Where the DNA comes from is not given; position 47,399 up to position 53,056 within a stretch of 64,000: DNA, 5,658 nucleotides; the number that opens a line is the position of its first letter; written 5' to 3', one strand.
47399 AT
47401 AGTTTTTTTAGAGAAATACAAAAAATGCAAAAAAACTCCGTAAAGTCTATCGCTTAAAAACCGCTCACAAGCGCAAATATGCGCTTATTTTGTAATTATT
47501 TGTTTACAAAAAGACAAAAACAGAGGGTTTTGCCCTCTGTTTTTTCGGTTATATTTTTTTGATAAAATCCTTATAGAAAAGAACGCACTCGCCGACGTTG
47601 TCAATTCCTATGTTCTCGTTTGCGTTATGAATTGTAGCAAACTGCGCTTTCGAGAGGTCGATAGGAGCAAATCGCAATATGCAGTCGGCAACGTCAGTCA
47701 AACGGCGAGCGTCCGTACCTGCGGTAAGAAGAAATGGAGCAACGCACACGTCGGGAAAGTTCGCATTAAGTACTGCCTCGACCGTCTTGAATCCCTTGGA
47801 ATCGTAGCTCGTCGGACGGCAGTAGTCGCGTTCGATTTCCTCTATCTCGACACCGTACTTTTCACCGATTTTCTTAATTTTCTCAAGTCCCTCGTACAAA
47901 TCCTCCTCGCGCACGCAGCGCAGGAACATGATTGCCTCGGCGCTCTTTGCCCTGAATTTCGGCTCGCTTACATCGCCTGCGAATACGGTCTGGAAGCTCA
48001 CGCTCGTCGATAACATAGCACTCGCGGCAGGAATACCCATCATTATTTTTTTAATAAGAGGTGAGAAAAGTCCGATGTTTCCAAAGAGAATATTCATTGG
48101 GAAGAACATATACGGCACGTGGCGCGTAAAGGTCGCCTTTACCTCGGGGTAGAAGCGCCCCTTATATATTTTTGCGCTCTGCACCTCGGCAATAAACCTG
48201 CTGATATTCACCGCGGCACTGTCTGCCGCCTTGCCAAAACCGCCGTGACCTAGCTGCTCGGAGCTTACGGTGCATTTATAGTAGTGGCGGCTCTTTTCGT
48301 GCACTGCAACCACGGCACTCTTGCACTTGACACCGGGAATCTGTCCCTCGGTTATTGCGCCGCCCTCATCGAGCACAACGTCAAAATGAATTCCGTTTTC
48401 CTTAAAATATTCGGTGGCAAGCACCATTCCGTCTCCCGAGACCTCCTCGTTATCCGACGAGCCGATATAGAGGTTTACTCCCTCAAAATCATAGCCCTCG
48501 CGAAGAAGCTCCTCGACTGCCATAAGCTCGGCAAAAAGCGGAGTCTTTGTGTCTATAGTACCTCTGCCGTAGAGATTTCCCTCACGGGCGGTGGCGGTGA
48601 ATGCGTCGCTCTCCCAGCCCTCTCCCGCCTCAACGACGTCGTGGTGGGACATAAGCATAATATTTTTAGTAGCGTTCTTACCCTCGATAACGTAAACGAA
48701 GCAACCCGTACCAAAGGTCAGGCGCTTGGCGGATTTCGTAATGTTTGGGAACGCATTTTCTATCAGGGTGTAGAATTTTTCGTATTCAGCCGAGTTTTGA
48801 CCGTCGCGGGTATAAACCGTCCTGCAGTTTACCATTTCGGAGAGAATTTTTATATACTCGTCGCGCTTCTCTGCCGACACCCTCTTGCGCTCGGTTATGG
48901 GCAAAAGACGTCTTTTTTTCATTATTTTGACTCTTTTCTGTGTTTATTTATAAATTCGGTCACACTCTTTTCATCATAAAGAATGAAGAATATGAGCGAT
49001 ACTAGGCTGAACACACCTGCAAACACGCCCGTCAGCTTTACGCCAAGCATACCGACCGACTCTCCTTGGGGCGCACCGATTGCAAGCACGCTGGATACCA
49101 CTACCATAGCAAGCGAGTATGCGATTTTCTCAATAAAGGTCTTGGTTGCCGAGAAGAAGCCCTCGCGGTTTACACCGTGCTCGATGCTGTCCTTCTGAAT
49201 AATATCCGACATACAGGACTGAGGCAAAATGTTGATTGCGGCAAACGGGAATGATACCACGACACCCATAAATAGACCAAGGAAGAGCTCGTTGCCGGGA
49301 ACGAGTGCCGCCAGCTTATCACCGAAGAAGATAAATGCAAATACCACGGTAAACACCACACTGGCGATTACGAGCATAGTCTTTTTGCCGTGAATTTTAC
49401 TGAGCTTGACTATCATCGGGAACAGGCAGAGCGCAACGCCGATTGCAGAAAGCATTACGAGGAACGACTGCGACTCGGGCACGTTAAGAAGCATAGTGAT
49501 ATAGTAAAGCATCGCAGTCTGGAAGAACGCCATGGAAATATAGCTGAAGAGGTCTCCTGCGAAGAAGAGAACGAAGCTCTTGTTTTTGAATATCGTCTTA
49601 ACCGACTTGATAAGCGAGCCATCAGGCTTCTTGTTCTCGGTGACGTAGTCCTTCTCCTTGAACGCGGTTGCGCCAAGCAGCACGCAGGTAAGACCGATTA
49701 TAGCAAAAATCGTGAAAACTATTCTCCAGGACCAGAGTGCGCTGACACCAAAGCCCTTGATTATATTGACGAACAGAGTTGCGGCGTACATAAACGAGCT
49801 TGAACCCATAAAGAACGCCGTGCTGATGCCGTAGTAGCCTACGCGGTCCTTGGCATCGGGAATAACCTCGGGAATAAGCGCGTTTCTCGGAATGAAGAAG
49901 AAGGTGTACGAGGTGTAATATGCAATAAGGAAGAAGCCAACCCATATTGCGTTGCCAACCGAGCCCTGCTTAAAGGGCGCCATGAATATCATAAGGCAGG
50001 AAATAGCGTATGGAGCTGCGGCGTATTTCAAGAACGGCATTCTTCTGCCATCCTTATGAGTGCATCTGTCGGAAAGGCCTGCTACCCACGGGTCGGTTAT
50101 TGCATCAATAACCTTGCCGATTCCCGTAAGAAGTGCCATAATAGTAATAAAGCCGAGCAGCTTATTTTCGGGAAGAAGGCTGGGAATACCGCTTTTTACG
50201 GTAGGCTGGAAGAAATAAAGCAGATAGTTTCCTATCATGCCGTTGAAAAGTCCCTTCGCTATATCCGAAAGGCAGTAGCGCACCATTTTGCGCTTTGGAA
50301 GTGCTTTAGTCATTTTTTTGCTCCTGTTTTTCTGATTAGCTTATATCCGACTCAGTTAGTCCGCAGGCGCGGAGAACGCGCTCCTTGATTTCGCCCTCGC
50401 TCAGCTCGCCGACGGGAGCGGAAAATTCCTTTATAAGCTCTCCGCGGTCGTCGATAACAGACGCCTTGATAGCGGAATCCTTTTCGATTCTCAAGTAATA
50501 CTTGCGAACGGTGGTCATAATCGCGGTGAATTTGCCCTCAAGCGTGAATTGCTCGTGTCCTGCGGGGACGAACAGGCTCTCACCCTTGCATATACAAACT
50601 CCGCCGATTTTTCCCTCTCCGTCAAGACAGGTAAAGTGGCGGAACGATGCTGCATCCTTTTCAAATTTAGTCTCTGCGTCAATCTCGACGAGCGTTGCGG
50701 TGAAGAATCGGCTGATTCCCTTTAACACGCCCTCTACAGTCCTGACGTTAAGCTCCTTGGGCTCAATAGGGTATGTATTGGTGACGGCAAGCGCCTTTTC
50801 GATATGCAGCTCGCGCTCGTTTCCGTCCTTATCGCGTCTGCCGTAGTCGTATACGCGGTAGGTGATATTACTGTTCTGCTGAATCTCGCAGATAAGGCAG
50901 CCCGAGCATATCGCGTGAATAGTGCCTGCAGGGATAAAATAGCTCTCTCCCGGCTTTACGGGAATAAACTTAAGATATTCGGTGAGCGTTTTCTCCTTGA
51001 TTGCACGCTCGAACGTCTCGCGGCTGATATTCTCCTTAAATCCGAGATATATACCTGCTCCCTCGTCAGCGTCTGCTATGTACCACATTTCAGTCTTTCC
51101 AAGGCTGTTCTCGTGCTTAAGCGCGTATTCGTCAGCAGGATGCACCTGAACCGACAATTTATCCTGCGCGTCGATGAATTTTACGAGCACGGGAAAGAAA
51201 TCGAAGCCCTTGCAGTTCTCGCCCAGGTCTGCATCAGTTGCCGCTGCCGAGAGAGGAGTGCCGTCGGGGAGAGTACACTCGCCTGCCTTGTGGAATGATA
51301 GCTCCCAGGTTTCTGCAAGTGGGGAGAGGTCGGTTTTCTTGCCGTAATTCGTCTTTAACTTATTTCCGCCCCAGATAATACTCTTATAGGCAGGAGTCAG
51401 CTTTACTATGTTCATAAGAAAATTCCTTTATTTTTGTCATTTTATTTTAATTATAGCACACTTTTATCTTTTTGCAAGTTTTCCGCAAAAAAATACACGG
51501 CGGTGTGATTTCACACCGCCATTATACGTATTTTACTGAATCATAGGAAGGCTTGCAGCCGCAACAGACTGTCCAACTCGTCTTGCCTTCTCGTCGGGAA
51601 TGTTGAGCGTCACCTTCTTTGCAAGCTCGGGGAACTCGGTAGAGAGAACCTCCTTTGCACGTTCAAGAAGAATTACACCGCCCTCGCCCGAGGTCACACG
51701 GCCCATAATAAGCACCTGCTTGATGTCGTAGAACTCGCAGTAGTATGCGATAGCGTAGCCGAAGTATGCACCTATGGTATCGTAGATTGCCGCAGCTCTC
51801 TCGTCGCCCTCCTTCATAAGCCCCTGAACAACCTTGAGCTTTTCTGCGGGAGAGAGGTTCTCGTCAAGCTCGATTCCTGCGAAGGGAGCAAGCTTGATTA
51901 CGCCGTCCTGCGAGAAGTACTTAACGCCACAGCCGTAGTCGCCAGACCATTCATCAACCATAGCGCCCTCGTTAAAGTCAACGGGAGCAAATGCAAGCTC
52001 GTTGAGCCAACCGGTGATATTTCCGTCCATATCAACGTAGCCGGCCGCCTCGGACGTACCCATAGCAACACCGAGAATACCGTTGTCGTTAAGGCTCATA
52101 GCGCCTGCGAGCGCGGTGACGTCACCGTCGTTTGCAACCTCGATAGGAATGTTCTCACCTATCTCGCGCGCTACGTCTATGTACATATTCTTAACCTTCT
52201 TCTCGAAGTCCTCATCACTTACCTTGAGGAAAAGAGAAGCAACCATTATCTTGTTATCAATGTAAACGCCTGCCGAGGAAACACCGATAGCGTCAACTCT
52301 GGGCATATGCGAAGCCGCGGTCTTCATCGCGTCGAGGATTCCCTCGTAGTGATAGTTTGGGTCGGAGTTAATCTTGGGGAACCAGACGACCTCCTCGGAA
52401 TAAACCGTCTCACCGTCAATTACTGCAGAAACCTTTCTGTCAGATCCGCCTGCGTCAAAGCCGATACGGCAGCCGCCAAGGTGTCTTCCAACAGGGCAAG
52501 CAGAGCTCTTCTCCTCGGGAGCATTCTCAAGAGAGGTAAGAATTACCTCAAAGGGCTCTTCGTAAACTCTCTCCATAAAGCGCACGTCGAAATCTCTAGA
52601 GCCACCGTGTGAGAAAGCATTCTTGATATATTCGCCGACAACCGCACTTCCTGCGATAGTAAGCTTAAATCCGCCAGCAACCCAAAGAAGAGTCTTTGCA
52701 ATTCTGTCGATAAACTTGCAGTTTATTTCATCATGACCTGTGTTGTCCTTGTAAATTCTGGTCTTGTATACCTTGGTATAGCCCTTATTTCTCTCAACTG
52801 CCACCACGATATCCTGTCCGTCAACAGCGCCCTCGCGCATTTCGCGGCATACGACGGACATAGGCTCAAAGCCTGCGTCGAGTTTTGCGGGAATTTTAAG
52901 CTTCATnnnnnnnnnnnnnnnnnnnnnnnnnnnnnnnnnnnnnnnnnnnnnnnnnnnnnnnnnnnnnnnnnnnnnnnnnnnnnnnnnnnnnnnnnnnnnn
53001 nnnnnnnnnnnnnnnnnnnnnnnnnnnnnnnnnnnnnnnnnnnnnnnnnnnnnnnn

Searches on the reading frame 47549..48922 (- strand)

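Call 12: search_protein_families(library=pfam, proteins=[window:47549-48922:-], max_evalue=0.01)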
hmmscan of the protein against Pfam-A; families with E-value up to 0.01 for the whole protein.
window:47549-48922:- (457 aa): 2 families
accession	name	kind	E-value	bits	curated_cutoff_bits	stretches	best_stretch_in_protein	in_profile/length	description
PF01546.33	Peptidase_M20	-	7.1e-21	75.5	24.6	1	89-455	1-205/206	Peptidase family M20/M25/M40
PF07687.19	M20_dimer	-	0.0069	16.8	21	0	212-356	6-102/107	Peptidase dimerisation domain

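Call 61: search_protein_families(library=ncbifam, proteins=[window:47549-48922:-], max_evalue=0.00001)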
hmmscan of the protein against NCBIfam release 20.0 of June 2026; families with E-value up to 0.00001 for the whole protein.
window:47549-48922:- (457 aa): 31 families (the best 25 are shown)
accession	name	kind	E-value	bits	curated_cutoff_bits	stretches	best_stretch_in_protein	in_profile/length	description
NF006113.0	PRK08262.1-4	equivalog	8.4e-50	169.9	503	1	25-456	63-504/510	M20 family peptidase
NF006111.0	PRK08262.1-1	equivalog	1.4e-44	152.6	825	1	24-455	54-489/493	M20 family peptidase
NF006112.0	PRK08262.1-3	equivalog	2.6e-43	148.4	510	1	26-455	56-487/492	M20 family peptidase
NF006596.0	PRK09133.1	subfamily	3.3e-22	78.7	349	1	16-456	33-469/474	hypothetical protein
TIGR01910.1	DapE-ArgE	subfamily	1.1e-20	74.2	217.6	1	63-252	36-217/373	ArgE/DapE family deacylase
NF009557.0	PRK13009.1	equivalog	2.7e-20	72.8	284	1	49-183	24-159/377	succinyl-diaminopimelate desuccinylase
TIGR01246.1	dapE_proteo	equivalog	1.7e-19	70.1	361.8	1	54-181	25-153/370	succinyl-diaminopimelate desuccinylase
NF005913.0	PRK07906.1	subfamily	3.2e-19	68.9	382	1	12-442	6-427/442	hypothetical protein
NF009558.0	PRK13013.1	equivalog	3.4e-17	62.2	428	1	76-166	77-166/429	acetylornithine deacetylase/succinyl-diaminopimelate desuccinylase family protein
TIGR01887.1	dipeptidaselike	subfamily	5.2e-17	62.2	207.95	1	20-160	1-141/447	Sapep family Mn(2+)-dependent dipeptidase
NF005914.0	PRK07907.1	subfamily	1.3e-16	60.5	300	1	17-167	14-166/456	hypothetical protein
NF006399.0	PRK08651.1-2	equivalog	1.5e-16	60.4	381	1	21-184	4-162/405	succinyl-diaminopimelate desuccinylase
NF005591.0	PRK07318.1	equivalog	5.2e-16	59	435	1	17-155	10-150/466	dipeptidase PepV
NF010589.0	PRK13983.1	equivalog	1.6e-15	57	333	1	17-249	10-241/409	M20 family metallo-hydrolase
NF005542.0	PRK07205.1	subfamily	1.8e-14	53.4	602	1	14-159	4-151/444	M20 family metallopeptidase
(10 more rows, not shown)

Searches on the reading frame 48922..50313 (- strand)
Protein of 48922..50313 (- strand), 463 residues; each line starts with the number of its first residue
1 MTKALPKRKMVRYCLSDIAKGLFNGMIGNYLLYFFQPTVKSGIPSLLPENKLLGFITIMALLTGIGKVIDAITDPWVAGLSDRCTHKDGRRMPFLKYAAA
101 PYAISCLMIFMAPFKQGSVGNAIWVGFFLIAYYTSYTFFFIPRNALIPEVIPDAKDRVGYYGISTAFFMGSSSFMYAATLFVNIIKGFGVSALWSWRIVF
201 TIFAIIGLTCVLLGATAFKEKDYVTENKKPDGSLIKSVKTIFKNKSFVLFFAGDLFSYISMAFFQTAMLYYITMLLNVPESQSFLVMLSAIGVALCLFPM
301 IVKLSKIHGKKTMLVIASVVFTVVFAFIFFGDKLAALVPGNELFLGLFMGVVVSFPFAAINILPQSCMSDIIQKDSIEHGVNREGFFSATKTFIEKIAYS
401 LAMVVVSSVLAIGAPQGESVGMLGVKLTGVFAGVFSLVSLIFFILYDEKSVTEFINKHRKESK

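Call 12: search_protein_families(library=pfam, proteins=[window:48922-50313:-], max_evalue=0.01)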
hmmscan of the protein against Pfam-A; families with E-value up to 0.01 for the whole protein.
window:48922-50313:- (463 aa): 2 families
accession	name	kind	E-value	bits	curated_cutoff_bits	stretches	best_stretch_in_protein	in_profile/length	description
PF13347.12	MFS_2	-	1e-49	169.7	27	1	13-413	2-384/427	MFS/sugar transport protein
PF07690.21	MFS_1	-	2e-18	66.9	33.4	1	32-366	4-321/347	Major Facilitator Superfamily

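Call 61: search_protein_families(library=ncbifam, proteins=[window:48922-50313:-], max_evalue=0.00001)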
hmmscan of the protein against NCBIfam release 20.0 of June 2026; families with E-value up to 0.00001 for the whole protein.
window:48922-50313:- (463 aa): 4 families
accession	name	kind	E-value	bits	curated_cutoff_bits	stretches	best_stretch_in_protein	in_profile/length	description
TIGR00792.1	gph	subfamily_domain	1.5e-35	122.7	231.35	1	11-413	2-381/437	glycoside-pentoside-hexuronide (GPH):cation symporter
NF007237.0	PRK09669.1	subfamily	6.3e-23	81.1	610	1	57-443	45-418/461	putative symporter YagG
NF007353.0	PRK09848.1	equivalog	1.4e-15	57.1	528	1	1-441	1-422/457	glucuronide transporter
NF008526.0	PRK11462.1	equivalog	2.3e-12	46.4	836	1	8-445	9-419/460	glycoside-pentoside-hexuronide family transporter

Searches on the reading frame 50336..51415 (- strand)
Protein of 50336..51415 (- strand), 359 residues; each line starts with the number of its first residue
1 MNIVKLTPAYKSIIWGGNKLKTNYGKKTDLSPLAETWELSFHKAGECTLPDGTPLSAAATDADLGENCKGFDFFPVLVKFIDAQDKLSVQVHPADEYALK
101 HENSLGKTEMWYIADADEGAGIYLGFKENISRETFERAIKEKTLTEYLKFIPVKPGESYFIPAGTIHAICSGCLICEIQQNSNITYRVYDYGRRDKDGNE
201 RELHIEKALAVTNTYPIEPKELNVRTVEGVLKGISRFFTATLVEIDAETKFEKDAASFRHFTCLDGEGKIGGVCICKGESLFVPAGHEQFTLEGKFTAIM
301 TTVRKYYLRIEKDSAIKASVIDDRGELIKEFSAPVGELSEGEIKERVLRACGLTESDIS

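Call 12: search_protein_families(library=pfam, proteins=[window:50336-51415:-], max_evalue=0.01)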
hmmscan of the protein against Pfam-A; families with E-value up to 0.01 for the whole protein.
window:50336-51415:- (359 aa): 2 families
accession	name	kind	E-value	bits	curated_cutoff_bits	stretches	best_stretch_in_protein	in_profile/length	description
PF21621.3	MPI_cupin_dom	-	1.6e-11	44.5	27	1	235-301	8-77/79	Mannose-6-phosphate isomerase, cupin domain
PF20511.4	PMI_typeI_cat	-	4.5e-07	30.5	22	1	4-99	2-108/143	Phosphomannose isomerase type I, catalytic domain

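Call 61: search_protein_families(library=ncbifam, proteins=[window:50336-51415:-], max_evalue=0.00001)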
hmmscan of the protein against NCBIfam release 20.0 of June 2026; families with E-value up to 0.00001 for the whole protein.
window:50336-51415:- (359 aa): 1 family
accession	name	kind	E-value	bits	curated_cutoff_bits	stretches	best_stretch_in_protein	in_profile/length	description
TIGR00218.1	manA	equivalog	2e-32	112.8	116.2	2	102-301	148-358/359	mannose-6-phosphate isomerase, class I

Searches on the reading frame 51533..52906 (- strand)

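Call 12: search_protein_families(library=pfam, proteins=[window:51533-52906:-], max_evalue=0.01)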
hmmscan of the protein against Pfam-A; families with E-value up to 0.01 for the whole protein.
window:51533-52906:- (457 aa): 2 families
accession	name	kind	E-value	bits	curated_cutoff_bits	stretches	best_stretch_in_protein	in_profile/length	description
PF00480.26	ROK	-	4.3e-05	23.6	22.9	1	148-425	2-266/294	ROK family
PF21629.2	Bleomycin_resist_prot_dom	-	0.0075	17.1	27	0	317-347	30-60/63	Bleomycin resistance protein domain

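Call 61: search_protein_families(library=ncbifam, proteins=[window:51533-52906:-], max_evalue=0.00001)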
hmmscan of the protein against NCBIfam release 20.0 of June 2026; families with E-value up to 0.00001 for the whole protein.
window:51533-52906:- (457 aa): 0 families
